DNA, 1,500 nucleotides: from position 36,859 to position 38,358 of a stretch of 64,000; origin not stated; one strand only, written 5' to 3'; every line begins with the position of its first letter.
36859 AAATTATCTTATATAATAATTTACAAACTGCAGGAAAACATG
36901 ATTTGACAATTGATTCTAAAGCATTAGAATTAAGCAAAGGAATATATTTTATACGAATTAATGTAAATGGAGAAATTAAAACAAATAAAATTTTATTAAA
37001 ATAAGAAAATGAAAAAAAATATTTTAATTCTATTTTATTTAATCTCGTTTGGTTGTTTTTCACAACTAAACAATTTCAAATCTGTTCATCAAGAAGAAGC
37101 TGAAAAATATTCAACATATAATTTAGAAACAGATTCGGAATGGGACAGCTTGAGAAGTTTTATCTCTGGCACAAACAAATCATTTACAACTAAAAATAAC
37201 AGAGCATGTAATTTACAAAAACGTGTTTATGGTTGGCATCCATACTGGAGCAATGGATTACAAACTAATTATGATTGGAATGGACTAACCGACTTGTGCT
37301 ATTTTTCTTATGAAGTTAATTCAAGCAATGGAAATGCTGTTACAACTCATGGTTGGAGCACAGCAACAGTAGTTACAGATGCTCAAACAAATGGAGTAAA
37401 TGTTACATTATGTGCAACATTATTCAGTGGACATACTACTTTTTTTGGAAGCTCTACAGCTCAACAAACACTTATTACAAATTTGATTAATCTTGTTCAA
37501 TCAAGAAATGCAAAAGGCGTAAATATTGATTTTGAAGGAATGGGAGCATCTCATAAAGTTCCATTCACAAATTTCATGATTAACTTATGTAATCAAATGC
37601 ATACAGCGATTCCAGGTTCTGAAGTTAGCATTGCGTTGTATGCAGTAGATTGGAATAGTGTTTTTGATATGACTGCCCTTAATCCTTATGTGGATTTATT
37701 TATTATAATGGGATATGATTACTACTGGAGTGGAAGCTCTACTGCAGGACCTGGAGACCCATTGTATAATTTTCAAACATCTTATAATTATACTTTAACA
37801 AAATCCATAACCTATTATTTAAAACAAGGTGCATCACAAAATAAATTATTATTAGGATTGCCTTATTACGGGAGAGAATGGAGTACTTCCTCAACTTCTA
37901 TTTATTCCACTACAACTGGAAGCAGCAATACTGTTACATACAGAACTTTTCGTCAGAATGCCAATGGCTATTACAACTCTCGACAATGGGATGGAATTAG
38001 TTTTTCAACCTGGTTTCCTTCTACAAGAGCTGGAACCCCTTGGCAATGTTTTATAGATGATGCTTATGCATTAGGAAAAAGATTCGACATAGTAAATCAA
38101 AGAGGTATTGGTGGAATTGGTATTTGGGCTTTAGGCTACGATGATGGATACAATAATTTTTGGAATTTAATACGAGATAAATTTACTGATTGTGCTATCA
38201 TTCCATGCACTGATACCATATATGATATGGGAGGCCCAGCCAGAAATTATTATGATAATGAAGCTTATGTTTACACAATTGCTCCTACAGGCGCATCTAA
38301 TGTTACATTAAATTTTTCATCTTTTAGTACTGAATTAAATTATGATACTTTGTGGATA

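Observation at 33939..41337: Tightly coupled operon of two T9SS-exported paralogs with swapped cell-wall-hydrolase heads (amidase versus atypical GH18), plus a deaminase and a secreted LRR protein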

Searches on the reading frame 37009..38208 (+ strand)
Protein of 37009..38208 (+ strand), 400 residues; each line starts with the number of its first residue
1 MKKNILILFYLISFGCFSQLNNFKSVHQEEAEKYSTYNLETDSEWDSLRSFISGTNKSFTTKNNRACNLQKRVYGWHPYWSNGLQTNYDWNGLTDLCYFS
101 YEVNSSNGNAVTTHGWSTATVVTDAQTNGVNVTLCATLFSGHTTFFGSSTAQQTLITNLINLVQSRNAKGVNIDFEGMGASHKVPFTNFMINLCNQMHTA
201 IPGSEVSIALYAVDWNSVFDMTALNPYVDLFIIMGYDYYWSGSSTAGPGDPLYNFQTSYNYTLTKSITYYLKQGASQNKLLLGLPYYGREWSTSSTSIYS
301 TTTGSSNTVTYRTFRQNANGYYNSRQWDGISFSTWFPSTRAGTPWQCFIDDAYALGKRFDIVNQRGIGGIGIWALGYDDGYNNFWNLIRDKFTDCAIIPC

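Call 6: search_solved_structures(query=window:37009-38208:+, max_evalue=0.01, show_alignments=3)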
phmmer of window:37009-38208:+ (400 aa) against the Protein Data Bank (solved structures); distinct sequences matched with E-value up to 0.01: 91 (the best 60 are shown).
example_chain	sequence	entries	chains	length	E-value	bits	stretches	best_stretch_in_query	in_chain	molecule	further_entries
4wiw_A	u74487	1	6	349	1.2e-17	67.1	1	143-379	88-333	Glycoside hydrolase family 18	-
3cz8_A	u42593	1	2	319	6.2e-15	58.1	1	145-383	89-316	Putative sporulation-specific glycosylase ydhD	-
8hw6_A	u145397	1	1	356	1.2e-14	57.2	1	143-385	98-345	Chitinase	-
1hkk_A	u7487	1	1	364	2.9e-14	55.9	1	144-380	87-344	CHITOTRIOSIDASE-1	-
4wjx_A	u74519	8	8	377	3.3e-14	55.7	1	144-380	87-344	Chitotriosidase-1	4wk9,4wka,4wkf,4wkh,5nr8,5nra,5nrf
1guv_A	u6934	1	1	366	3.4e-14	55.7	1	144-380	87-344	CHITOTRIOSIDASE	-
1hki_A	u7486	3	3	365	3.5e-14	55.6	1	144-380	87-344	CHITOTRIOSIDASE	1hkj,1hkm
1lg1_A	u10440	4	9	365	3.6e-14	55.6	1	144-380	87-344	chitotriosidase | Chitotriosidase-1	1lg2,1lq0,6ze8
6jjr_A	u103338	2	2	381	4.3e-14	55.3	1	144-380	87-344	Chitotriosidase-1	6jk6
4q6t_A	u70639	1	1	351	5e-14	55.2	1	155-388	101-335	Glycosyl hydrolase, family 18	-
1waw_A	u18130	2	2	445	7.2e-14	54.6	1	144-380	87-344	CHITOTRIOSIDASE 1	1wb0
5hbf_A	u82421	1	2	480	8.8e-14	54.3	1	144-380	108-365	Chitotriosidase-1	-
6le8_A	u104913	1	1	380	1.9e-13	53.2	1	146-380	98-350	Probable endochitinase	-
6le7_A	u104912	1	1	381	2.2e-13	53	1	146-380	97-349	Probable endochitinase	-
6ldu_A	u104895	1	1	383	2.2e-13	53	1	146-380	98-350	Probable endochitinase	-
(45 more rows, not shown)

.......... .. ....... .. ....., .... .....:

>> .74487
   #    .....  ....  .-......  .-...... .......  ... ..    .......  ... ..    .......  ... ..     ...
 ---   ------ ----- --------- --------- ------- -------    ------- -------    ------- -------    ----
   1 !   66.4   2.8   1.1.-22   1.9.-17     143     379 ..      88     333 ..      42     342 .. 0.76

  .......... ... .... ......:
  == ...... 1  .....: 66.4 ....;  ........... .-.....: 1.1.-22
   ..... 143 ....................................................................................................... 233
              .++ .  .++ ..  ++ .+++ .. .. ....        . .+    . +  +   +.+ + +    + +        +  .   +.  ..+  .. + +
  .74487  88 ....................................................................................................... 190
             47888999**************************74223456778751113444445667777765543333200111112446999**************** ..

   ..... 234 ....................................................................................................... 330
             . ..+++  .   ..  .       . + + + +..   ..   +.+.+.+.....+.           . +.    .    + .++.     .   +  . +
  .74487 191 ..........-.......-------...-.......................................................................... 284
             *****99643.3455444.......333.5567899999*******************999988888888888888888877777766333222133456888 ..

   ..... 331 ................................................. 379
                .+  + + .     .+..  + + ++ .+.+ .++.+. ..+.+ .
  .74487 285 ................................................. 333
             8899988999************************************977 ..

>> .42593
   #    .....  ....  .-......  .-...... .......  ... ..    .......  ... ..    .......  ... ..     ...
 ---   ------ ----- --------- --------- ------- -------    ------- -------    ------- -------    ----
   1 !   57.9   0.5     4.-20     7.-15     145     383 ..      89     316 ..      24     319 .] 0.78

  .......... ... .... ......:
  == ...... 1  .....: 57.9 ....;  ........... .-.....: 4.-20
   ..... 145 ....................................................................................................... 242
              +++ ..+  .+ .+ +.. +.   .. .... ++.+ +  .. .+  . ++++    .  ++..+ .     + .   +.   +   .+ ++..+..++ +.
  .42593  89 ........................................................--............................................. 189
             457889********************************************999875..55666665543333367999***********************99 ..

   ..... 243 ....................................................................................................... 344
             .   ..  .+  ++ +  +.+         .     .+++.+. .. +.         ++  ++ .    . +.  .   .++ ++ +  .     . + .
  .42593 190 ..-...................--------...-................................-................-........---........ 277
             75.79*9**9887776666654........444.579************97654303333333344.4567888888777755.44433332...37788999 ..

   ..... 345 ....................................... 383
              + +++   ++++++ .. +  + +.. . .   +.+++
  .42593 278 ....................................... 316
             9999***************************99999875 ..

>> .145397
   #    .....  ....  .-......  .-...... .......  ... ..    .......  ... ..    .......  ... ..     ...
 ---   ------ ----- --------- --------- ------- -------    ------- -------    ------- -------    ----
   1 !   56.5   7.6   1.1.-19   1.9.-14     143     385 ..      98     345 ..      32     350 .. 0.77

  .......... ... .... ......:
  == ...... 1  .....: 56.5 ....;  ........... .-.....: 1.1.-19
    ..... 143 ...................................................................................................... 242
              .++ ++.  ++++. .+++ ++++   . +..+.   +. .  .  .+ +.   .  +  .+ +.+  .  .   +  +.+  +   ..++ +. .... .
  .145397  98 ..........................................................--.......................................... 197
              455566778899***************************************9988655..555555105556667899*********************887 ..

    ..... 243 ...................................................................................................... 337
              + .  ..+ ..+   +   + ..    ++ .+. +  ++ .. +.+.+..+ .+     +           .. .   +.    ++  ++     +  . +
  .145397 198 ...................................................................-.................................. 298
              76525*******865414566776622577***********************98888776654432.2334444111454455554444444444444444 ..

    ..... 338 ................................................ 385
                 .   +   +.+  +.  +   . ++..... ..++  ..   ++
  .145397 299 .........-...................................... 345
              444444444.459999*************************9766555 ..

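Call 27: find_homologous_proteins(query=window:37183-38175:+, max_evalue=0.00001)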
Query window:37183-38175:+ (331 aa): 1407 proteins with E <= 0.00001 among 2085 candidates; the best 120 are listed.
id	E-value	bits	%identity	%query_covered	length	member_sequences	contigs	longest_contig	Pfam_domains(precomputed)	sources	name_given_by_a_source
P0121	3.3e-181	620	80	100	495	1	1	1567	PF00431.27,PF00704.35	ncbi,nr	ncbi:MAG: glycosyl hydrolase family 18 protein, partial [Bacteroidota bacterium]|nr:glycosyl hydrola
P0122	1.1e-177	608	77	99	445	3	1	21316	PF00704.35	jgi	jgi:spore germination protein YaaH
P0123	3.3e-167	574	74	98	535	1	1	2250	PF00431.27,PF00704.35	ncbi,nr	ncbi:MAG: hypothetical protein H0X46_09210, partial [Bacteroidetes bacterium]|nr:hypothetical protei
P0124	1.1e-166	572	75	99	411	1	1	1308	PF00704.35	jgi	jgi:spore germination protein YaaH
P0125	4.4e-158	544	71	99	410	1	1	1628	PF00704.35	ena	-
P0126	2.6e-127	443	59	97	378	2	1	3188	PF00704.35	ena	-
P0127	1.6e-126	440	58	99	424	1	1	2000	PF00704.35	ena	-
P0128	2.4e-126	440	60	98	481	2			PF00431.27,PF00704.35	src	-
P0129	8.0e-125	435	59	100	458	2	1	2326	PF00704.35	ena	-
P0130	1.5e-121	424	57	99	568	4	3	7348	PF00431.27,PF18962.8,PF00704.35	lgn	-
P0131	1.6e-121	424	57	100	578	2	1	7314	PF00431.27,PF18962.8,PF00704.35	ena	-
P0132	9.7e-121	421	58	98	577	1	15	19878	PF00431.27,PF18962.8,PF00704.35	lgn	-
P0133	2.9e-120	420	59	98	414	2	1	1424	PF00704.35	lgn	-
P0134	8.5e-120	418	56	99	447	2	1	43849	PF00704.35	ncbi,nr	ncbi:MAG: glycosyl hydrolase family 18 protein, partial [Bacteroidota bacterium]|nr:glycosyl hydrola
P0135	1.2e-119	418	57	100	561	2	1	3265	PF00431.27,PF18962.8,PF00704.35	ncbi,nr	ncbi:MAG: hypothetical protein K0S12_2075, partial [Bacteroidetes bacterium]|nr:hypothetical protein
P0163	9.4e-114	398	54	100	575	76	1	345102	PF00431.27,PF18962.8,PF00704.35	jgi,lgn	jgi:spore germination protein YaaH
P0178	9.6e-111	388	54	99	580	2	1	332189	PF00431.27,PF18962.8,PF00704.35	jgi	jgi:spore germination protein YaaH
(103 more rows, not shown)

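Call 52: search_solved_structures(query=A3, max_evalue=1e-8, show_alignments=4)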
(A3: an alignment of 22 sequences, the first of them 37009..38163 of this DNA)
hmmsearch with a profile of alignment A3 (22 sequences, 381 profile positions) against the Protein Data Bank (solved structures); distinct sequences matched with E-value up to 1e-8: 105 (the best 60 are shown).
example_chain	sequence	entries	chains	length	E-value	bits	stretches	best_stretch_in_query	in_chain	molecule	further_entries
4wiw_A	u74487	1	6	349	4.6e-32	114.7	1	138-376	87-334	Glycoside hydrolase family 18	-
8hw6_A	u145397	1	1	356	1.5e-31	112.9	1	139-377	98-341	Chitinase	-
3cz8_A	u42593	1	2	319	3.5e-30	108.5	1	139-377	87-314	Putative sporulation-specific glycosylase ydhD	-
8hw7_A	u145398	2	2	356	5.1e-29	104.6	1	139-377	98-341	Chitinase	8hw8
5gzt_B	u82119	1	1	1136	2.4e-26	95.8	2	148-374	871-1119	Chitinase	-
6le7_A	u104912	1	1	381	5.4e-26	94.7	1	142-375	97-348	Probable endochitinase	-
6ldu_A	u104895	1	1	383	5.4e-26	94.7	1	142-375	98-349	Probable endochitinase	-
6le8_A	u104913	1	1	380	6.5e-26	94.4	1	142-375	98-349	Probable endochitinase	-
5gzu_A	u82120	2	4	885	9.7e-26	93.8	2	148-374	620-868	Chitinase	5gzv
6g9c_A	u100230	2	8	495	7.2e-24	87.7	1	143-375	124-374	Immunomodulatory active chitinase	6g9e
5xwf_A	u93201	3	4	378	1.1e-23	87.1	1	84-291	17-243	Fungal chitinase from Rhizomucor miehei (SeMet-substituted proteins) | Chintase | Chitinase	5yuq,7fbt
4q6t_A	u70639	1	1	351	9.5e-23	84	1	146-375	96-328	Glycosyl hydrolase, family 18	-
1hkk_A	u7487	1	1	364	5.6e-22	81.4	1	138-375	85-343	CHITOTRIOSIDASE-1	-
1hki_A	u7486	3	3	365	5.7e-22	81.4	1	138-375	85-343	CHITOTRIOSIDASE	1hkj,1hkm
1lg1_A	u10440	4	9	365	6.5e-22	81.2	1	138-375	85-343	chitotriosidase | Chitotriosidase-1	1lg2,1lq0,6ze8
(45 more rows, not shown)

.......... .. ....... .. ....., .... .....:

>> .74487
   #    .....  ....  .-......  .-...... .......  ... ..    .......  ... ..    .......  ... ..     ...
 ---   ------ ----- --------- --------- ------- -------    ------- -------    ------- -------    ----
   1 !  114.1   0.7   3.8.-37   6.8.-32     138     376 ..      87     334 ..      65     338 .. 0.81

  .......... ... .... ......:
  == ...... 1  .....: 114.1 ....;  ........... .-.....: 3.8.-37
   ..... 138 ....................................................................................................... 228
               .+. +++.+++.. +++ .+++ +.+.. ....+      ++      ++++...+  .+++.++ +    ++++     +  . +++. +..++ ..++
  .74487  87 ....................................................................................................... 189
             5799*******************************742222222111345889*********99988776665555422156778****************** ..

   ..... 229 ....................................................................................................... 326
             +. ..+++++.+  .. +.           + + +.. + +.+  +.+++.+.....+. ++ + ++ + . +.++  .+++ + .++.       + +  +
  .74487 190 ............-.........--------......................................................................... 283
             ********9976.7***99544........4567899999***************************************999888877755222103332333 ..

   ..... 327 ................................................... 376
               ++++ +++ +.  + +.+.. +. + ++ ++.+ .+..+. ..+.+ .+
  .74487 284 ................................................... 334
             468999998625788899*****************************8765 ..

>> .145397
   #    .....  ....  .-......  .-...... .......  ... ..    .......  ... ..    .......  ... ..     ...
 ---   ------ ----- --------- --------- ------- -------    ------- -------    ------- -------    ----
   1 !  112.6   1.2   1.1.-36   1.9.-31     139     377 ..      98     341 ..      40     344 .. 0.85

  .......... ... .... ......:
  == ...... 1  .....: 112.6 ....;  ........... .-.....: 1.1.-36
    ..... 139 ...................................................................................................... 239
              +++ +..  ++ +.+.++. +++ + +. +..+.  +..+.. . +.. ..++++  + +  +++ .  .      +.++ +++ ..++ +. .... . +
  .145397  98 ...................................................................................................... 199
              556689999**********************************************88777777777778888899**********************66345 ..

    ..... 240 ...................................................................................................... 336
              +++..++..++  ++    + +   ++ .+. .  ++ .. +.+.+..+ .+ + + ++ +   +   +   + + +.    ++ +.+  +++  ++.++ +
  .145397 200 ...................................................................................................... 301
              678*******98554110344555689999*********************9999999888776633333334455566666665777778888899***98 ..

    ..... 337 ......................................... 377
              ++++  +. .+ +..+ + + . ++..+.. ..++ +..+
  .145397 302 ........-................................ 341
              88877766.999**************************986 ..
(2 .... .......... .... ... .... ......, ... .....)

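Call 79: find_encoding_contigs(protein=P0163, flank=6000, max_places=3)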
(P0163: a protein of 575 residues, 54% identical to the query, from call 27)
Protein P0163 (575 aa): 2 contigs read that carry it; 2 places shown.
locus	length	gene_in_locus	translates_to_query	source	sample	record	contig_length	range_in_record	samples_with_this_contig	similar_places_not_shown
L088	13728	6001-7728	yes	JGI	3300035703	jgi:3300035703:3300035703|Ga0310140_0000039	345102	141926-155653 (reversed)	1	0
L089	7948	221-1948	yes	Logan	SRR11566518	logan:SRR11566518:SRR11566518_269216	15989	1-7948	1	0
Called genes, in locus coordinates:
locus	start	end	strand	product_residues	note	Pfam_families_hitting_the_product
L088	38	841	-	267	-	-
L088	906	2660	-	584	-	-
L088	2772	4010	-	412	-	PF00722:Glyco_hydro_16, PF26113:GH16_XgeA (weak), PF18962:Por_Secre_tail (faint)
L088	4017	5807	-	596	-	PF00009:GTP_EFTU, PF03144:GTP_EFTU_D2, PF14492:EFG_III (faint), PF00679:EFG_C, PF06421:LepA_C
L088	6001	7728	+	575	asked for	PF00704:Glyco_hydro_18, PF00431:CUB, PF18962:Por_Secre_tail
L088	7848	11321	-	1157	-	PF13385:Laminin_G_3, PF09113:N-glycanase_C (weak), PF18962:Por_Secre_tail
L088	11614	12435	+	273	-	PF04264:YceI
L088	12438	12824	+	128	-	-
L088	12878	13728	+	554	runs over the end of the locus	PF06739:SBBP (weak), PF18962:Por_Secre_tail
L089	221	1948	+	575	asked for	PF00704:Glyco_hydro_18, PF00431:CUB, PF18962:Por_Secre_tail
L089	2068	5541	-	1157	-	PF13385:Laminin_G_3, PF09113:N-glycanase_C (weak), PF18962:Por_Secre_tail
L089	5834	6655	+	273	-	PF04264:YceI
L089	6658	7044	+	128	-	-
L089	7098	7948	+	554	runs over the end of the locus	PF06739:SBBP (weak), PF18962:Por_Secre_tail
